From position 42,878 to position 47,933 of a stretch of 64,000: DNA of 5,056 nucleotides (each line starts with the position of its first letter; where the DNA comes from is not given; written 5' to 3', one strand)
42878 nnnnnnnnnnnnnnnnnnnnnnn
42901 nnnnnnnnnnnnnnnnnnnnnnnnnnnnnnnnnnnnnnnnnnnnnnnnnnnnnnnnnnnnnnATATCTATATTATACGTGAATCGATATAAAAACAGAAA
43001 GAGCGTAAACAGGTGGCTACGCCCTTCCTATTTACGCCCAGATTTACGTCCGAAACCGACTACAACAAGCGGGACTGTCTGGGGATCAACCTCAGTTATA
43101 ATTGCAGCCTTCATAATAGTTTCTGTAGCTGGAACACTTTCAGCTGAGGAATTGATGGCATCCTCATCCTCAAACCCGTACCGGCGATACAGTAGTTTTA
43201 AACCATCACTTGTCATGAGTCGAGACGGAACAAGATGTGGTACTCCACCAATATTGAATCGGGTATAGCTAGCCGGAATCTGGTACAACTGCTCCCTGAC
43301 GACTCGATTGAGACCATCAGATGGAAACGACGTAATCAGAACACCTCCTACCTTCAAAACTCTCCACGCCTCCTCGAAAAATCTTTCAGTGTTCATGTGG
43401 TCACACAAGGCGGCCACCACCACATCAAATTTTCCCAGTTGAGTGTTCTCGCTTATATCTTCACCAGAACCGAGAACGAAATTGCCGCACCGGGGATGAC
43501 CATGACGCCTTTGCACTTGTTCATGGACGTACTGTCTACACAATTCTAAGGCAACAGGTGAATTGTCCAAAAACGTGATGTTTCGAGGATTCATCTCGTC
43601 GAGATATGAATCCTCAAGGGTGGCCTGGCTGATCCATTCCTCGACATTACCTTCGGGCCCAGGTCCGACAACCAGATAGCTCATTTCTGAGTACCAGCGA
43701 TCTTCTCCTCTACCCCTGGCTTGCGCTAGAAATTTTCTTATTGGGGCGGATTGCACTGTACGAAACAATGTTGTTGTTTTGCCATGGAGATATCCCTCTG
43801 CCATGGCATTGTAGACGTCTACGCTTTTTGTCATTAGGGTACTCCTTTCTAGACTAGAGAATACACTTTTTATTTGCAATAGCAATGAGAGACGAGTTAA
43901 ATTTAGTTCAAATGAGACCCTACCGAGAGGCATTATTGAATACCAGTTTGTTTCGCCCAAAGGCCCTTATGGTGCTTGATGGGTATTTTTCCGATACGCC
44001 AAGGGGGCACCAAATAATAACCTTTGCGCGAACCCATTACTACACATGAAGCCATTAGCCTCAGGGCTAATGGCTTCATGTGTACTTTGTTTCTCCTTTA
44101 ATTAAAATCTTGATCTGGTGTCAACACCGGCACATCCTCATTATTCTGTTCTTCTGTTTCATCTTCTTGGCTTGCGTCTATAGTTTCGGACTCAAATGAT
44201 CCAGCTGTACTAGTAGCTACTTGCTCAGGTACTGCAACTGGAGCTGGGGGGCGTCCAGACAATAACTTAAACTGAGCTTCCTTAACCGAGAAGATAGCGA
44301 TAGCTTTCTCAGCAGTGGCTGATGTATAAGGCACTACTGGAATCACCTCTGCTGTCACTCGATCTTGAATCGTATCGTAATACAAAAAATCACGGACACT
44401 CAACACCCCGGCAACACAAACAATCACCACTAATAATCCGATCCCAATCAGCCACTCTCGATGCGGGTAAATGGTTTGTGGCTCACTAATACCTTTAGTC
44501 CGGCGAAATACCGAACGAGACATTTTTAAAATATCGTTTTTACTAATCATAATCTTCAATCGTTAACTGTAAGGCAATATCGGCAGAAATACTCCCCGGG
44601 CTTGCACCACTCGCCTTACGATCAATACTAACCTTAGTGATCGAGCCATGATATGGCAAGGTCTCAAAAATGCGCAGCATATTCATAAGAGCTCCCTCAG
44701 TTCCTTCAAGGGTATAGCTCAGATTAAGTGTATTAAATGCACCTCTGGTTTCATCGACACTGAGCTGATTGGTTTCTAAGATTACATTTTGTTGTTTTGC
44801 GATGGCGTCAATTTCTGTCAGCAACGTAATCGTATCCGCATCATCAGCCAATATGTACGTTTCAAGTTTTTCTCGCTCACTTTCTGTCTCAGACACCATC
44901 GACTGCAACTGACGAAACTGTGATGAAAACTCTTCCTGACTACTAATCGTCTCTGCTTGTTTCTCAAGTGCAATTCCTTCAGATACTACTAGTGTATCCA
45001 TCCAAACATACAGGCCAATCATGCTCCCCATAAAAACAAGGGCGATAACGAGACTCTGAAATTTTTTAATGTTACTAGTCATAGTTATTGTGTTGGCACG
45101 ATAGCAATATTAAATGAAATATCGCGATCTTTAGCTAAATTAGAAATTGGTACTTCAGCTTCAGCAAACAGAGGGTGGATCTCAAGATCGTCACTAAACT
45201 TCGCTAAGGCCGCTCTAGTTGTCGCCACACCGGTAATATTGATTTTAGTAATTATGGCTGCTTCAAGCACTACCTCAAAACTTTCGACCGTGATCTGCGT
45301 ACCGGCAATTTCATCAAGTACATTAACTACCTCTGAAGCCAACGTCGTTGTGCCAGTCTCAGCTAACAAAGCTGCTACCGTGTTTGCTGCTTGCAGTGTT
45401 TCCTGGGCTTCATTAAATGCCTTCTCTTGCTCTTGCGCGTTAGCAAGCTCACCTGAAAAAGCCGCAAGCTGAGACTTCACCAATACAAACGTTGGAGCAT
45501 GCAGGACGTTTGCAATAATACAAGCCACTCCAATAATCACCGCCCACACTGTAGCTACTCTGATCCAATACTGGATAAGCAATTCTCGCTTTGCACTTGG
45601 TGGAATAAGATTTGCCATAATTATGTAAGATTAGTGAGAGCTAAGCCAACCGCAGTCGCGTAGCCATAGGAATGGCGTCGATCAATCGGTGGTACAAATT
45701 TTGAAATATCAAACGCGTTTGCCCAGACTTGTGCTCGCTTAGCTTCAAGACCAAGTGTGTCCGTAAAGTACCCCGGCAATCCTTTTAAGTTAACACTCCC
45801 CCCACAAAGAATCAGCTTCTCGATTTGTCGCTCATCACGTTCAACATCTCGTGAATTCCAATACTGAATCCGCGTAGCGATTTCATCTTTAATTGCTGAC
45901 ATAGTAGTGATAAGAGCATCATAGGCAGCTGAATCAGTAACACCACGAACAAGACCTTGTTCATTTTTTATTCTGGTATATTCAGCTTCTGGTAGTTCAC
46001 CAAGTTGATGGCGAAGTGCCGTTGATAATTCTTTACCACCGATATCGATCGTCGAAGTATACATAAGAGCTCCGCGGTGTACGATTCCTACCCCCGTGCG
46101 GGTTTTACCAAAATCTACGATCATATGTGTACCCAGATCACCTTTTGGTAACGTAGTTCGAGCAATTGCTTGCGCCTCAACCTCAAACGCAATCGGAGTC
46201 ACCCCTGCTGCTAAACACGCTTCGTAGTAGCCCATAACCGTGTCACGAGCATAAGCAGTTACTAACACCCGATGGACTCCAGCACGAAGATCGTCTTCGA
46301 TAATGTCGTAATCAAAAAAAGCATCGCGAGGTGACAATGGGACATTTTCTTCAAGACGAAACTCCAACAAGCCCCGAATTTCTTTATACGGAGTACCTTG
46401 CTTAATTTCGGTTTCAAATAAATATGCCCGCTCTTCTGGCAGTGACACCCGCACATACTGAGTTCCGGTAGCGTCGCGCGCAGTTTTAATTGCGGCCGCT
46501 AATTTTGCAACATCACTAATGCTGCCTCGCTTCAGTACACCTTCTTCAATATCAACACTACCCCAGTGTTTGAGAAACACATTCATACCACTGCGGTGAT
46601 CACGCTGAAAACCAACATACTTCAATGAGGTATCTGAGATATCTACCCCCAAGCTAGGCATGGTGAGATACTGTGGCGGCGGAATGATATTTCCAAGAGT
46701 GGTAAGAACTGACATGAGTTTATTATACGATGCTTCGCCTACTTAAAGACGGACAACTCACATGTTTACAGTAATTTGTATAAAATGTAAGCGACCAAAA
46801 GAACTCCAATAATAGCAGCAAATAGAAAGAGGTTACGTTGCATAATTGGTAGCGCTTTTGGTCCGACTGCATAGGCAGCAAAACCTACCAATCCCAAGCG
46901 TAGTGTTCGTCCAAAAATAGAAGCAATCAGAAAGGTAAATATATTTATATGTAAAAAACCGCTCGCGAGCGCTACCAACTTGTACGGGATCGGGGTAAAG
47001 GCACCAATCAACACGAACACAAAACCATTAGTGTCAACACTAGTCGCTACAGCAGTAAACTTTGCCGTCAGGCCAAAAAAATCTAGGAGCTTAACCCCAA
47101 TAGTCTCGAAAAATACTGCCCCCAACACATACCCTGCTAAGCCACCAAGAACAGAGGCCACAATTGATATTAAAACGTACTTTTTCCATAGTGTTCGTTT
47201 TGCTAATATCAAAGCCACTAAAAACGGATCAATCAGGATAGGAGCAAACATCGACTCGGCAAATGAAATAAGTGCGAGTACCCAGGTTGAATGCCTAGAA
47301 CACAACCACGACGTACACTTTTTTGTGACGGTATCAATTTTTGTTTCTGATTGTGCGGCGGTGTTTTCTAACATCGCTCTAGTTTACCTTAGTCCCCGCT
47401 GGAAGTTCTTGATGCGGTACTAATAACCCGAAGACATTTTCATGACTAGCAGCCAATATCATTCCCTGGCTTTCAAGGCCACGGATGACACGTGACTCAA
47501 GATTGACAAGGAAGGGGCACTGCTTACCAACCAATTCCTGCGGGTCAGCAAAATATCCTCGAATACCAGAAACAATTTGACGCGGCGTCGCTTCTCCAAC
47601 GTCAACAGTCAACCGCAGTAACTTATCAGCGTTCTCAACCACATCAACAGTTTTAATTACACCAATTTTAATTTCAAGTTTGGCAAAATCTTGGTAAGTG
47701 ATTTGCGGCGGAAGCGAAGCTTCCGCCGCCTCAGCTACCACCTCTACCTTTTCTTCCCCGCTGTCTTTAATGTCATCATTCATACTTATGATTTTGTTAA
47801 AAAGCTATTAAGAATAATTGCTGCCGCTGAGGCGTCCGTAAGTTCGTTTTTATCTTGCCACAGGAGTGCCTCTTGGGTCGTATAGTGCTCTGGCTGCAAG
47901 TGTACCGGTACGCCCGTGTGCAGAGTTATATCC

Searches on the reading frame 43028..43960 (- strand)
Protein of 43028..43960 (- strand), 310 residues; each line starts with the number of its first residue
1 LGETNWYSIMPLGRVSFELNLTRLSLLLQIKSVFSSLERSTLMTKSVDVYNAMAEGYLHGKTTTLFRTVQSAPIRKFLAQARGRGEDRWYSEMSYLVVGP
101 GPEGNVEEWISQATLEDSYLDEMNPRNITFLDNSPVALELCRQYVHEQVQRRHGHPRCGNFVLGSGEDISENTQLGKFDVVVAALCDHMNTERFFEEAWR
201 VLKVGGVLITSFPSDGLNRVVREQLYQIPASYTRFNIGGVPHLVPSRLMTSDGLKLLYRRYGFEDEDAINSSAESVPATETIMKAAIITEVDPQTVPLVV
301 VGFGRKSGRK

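Call 28: search_protein_families(library=pfam, proteins=[window:43028-43960:-], max_evalue=0.001)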
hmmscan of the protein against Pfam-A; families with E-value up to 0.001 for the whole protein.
window:43028-43960:- (310 aa): 4 families
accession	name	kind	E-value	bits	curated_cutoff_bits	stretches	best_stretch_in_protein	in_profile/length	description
PF08241.18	Methyltransf_11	-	1.2e-07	32.6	21.2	1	119-209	13-94/95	Methyltransferase domain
PF13649.12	Methyltransf_25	-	2.6e-06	28.5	27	1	124-206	20-97/97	Methyltransferase domain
PF13847.12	Methyltransf_31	-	9.2e-06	25.8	27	1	125-220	27-114/145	Methyltransferase domain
PF08242.18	Methyltransf_12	-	0.00036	21.7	30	1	123-208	18-98/98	Methyltransferase domain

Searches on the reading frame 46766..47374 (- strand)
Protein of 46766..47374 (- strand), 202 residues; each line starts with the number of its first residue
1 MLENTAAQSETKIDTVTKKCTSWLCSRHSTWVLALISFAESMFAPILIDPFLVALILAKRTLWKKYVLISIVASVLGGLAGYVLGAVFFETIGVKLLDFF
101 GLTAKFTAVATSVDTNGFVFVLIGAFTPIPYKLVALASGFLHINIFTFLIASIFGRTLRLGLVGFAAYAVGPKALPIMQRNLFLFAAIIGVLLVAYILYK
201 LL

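Call 38: search_protein_families(library=pfam, proteins=[window:46766-47374:-], max_evalue=0.001)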
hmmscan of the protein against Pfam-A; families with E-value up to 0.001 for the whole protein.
window:46766-47374:- (202 aa): 1 family
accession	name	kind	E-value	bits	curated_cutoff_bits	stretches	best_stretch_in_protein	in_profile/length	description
PF09335.16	VTT_dom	-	3.1e-10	41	33.9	1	64-166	18-120/123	VTT domain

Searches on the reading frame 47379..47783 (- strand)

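Call 75: search_protein_families(library=pfam, proteins=[window:47379-47783:-], max_evalue=0.001)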
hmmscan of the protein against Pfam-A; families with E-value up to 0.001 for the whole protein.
window:47379-47783:- (134 aa): 1 family
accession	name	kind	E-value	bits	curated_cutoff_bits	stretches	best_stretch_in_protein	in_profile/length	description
PF01588.26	tRNA_bind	-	1.3e-25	89.7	27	1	38-132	1-96/96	Putative tRNA binding domain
